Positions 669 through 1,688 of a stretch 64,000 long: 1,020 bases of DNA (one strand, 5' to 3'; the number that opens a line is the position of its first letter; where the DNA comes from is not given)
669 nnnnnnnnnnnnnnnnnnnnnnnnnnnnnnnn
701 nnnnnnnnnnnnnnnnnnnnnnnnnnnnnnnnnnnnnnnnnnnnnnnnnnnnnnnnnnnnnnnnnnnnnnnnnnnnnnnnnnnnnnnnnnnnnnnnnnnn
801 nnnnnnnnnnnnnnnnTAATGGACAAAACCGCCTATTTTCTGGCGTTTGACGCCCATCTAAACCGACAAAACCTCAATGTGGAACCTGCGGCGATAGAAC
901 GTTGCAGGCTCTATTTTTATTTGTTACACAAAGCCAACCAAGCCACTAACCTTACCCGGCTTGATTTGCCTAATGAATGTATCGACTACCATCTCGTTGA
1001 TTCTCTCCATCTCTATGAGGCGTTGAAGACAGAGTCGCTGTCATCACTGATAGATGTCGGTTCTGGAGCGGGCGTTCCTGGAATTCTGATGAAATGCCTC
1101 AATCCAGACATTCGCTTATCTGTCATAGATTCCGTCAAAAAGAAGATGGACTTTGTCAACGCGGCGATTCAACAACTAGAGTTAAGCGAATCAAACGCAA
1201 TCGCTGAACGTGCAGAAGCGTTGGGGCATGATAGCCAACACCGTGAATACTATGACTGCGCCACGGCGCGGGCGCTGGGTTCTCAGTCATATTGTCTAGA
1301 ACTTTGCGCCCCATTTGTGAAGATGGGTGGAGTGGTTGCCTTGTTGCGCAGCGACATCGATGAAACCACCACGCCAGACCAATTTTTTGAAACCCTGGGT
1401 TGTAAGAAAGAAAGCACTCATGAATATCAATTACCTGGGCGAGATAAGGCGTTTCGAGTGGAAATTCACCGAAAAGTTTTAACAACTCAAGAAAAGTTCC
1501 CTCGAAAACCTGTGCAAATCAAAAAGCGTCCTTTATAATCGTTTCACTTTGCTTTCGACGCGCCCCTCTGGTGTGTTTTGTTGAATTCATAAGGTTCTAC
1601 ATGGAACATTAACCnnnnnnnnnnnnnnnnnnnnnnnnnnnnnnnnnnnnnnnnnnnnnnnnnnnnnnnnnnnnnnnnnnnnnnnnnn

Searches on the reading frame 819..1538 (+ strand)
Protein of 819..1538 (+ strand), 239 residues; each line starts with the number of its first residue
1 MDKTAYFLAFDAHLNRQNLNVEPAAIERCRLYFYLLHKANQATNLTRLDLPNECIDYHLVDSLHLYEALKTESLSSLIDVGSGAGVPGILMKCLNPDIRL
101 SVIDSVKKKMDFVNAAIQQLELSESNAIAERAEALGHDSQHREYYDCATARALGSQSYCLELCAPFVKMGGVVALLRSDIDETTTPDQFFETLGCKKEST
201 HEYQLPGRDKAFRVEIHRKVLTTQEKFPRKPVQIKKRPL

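Call 62: search_protein_families(library=ncbifam, proteins=[window:819-1538:+], max_evalue=0.001)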
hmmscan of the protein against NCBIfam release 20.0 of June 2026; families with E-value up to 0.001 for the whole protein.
window:819-1538:+ (239 aa): 1 family
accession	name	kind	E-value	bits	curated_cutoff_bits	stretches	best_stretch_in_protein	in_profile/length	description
TIGR00138.1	rsmG_gidB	equivalog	1.6e-38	132.2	99.5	1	31-196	3-165/183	16S rRNA (guanine(527)-N(7))-methyltransferase RsmG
